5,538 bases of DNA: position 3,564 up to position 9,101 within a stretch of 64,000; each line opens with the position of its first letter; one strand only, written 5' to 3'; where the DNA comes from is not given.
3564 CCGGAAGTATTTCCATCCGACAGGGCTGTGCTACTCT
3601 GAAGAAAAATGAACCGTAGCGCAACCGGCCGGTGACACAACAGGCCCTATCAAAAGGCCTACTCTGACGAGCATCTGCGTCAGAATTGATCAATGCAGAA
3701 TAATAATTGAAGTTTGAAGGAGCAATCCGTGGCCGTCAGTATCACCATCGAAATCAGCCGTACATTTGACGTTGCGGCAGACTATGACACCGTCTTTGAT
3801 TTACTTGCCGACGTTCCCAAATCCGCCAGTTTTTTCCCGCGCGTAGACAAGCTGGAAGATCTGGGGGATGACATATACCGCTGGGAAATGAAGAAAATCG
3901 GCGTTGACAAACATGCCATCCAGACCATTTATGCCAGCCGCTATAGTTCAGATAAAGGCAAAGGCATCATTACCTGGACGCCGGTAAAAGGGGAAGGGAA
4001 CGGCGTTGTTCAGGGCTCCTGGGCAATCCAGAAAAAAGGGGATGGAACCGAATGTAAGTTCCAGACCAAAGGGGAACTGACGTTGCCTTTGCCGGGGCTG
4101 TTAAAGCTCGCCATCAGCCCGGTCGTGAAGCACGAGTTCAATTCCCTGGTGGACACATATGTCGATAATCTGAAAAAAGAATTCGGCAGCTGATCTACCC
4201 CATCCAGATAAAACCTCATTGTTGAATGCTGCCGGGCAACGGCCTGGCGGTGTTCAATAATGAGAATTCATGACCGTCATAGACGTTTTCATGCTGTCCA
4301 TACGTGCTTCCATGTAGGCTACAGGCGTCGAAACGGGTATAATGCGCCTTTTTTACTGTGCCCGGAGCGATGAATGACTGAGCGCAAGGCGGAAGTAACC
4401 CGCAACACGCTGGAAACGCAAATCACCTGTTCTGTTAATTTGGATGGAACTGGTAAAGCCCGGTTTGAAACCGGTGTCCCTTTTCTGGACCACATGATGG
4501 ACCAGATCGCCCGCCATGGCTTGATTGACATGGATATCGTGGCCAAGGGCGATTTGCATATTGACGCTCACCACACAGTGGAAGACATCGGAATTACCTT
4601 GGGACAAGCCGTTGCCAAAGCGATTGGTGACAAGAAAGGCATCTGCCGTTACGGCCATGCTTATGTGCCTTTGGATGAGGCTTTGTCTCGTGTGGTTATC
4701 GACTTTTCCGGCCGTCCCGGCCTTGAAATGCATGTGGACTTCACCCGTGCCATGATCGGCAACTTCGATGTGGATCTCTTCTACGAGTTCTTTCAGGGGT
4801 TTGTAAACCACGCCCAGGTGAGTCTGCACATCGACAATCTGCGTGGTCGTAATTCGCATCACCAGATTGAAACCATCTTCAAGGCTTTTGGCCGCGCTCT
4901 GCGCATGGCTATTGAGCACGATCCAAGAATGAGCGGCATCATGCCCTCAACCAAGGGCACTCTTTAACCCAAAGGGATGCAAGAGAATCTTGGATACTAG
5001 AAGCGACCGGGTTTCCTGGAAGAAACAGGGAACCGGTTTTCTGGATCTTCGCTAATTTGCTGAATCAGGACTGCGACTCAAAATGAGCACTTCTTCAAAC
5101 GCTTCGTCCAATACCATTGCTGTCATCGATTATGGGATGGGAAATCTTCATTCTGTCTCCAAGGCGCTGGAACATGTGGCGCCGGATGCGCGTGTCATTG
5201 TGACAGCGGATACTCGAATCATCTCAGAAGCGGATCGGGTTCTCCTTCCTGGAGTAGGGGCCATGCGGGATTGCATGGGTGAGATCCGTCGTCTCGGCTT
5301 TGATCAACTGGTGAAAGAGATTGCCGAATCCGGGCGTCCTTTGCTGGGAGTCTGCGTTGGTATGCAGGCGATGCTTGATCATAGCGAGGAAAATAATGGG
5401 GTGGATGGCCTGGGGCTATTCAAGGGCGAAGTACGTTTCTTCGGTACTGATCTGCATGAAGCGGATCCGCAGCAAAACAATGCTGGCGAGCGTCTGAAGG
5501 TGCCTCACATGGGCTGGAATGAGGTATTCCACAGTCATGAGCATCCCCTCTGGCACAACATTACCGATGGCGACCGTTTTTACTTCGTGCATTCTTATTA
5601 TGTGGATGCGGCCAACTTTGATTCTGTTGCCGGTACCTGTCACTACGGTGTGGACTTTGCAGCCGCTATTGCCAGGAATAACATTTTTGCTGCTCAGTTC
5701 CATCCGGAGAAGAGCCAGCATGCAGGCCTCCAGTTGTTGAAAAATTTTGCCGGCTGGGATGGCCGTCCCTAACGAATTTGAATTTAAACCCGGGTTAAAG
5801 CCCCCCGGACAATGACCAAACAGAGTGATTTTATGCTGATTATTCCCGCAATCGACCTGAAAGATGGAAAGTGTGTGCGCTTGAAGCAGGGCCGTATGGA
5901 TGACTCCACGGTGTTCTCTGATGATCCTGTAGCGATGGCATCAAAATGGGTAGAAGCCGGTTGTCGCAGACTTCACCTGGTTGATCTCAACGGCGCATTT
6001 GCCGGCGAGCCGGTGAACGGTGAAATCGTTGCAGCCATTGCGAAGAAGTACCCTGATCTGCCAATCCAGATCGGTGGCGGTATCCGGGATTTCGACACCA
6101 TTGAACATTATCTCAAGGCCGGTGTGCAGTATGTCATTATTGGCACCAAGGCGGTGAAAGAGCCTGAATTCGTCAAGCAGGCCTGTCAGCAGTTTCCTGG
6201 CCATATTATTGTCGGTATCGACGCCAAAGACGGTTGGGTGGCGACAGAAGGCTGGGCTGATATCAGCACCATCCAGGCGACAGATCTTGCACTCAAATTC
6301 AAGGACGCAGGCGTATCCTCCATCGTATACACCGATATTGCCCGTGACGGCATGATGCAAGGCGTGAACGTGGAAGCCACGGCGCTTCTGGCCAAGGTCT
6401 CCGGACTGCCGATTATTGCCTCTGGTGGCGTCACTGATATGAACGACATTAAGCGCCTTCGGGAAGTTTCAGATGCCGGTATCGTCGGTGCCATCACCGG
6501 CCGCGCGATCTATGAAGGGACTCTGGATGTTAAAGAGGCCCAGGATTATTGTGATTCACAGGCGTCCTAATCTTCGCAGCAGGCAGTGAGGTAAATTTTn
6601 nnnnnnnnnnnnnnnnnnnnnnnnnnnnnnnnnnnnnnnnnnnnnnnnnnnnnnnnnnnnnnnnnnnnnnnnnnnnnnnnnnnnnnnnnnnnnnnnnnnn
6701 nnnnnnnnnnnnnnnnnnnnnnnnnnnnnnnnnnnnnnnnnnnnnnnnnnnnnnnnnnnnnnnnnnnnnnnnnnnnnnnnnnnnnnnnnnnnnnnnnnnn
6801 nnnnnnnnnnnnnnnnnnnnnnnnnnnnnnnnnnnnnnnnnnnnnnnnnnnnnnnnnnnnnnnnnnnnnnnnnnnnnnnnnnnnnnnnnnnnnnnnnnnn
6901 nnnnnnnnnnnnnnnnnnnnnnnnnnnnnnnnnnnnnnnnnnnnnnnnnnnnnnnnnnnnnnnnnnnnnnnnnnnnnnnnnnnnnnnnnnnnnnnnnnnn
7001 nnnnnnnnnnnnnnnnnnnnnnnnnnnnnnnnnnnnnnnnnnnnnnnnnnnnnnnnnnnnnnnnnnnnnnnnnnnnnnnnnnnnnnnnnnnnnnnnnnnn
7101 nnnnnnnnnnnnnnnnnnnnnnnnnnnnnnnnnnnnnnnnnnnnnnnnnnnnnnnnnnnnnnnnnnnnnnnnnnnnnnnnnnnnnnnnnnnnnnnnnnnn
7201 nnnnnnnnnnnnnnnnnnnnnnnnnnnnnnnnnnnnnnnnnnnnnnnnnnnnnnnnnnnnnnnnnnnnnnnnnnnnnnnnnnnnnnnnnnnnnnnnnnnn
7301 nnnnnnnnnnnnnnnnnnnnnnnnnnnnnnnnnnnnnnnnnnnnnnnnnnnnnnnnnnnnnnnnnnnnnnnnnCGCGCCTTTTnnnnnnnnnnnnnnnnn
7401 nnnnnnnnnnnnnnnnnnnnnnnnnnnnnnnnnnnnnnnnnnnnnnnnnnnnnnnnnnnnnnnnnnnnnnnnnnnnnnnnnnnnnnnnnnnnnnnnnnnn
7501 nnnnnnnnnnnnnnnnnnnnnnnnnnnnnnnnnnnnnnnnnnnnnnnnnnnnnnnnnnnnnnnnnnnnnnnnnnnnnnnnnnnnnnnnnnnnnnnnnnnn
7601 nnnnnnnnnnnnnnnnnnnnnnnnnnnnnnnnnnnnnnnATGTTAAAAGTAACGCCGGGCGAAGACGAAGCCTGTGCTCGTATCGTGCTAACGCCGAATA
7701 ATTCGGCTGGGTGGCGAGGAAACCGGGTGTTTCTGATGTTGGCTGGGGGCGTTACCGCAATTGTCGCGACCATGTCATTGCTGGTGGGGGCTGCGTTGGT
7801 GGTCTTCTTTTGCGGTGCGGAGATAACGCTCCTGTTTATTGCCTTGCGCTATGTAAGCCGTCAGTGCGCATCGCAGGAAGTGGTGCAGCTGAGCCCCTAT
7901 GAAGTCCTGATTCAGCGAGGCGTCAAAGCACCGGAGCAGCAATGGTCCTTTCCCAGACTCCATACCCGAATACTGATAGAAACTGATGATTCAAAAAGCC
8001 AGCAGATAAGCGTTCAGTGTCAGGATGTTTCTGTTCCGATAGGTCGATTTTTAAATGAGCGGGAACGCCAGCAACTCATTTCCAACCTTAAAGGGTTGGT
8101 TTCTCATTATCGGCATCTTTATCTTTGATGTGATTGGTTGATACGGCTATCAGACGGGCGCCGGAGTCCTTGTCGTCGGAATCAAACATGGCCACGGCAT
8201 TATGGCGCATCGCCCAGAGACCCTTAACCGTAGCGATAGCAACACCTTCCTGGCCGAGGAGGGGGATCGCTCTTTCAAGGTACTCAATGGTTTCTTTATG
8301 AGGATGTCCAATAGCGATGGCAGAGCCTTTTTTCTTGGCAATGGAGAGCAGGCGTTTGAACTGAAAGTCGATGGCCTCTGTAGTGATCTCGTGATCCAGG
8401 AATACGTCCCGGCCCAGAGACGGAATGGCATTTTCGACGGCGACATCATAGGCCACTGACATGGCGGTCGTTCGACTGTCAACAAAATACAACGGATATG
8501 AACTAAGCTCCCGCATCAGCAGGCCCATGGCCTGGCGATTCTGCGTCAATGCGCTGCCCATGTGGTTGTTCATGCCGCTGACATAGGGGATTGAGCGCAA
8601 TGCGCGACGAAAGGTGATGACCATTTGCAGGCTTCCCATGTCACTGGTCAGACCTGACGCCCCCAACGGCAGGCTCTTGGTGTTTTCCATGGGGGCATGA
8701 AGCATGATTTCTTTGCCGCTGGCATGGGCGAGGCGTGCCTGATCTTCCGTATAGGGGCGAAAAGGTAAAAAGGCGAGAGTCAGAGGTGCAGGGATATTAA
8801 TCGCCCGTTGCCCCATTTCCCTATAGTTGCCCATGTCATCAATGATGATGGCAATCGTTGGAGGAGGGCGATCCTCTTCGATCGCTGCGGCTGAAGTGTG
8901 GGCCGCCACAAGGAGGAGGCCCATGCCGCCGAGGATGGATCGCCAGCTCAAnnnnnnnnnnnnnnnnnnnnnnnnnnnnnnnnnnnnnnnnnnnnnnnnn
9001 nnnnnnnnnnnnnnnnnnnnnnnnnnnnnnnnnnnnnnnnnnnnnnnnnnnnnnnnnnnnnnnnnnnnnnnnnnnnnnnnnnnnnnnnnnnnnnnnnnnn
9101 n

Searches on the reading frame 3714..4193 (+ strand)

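Call 24: search_protein_families(library=pfam, proteins=[window:3714-4193:+], max_evalue=0.00001)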
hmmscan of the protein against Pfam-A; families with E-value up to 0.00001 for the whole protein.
window:3714-4193:+ (159 aa): 1 family
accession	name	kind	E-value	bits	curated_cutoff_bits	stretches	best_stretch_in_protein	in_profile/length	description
PF10604.15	Polyketide_cyc2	-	8.7e-10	39.5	27.4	1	12-157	2-141/142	Polyketide cyclase / dehydrase and lipid transport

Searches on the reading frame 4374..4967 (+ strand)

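Call 24: search_protein_families(library=pfam, proteins=[window:4374-4967:+], max_evalue=0.00001)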
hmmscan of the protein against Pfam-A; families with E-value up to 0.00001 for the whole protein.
window:4374-4967:+ (197 aa): 1 family
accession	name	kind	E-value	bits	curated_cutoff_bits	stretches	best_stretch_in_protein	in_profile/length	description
PF00475.24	IGPD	-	4.8e-65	218.5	27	1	33-176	1-144/144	Imidazoleglycerol-phosphate dehydratase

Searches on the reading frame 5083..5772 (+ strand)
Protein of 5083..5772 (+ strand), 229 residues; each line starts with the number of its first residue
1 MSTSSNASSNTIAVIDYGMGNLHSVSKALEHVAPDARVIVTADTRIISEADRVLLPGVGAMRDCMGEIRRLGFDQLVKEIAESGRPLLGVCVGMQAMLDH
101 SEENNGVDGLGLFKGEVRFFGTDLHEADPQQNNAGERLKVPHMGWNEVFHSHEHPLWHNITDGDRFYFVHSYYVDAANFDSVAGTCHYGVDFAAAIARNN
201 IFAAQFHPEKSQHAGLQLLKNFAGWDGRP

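Call 24: search_protein_families(library=pfam, proteins=[window:5083-5772:+], max_evalue=0.00001)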
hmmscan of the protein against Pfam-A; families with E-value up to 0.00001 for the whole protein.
window:5083-5772:+ (229 aa): 2 families
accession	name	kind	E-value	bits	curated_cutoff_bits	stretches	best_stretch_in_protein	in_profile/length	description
PF00117.34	GATase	-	3.4e-20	72.9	22.8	1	14-222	2-186/190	Glutamine amidotransferase class-I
PF07685.20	GATase_3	-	5e-06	26.7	27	1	27-119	17-117/196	CobB/CobQ-like glutamine amidotransferase domain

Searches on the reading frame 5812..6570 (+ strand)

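Call 24: search_protein_families(library=pfam, proteins=[window:5812-6570:+], max_evalue=0.00001)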
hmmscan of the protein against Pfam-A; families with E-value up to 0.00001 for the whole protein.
window:5812-6570:+ (252 aa): 3 families
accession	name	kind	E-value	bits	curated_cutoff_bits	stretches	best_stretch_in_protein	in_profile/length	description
PF00977.27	His_biosynth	-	3.7e-81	272.4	23.6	1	10-238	2-227/228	Histidine biosynthesis protein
PF01884.23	PcrB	-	1.9e-06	28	23.9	0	34-118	134-215/226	PcrB family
PF01207.24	Dus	-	3.7e-06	26.7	20.4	0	65-125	168-227/311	Dihydrouridine synthase (Dus)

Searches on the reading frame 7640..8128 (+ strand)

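Call 24: search_protein_families(library=pfam, proteins=[window:7640-8128:+], max_evalue=0.00001)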
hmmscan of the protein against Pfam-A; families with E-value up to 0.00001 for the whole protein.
window:7640-8128:+ (162 aa): 1 family
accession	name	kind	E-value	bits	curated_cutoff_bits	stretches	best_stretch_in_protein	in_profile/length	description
PF10003.15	DUF2244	-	9.7e-33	113.3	27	1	17-151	1-135/138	Integral membrane protein (DUF2244)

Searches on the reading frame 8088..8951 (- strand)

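Call 24: search_protein_families(library=pfam, proteins=[window:8088-8951:-], max_evalue=0.00001)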
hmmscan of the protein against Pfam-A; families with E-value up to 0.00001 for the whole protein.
window:8088-8951:- (287 aa): 1 family
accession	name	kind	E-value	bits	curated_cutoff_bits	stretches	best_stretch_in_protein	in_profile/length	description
PF04748.18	Polysacc_deac_2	-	5.7e-73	244.9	27.5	1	35-245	1-211/212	Divergent polysaccharide deacetylase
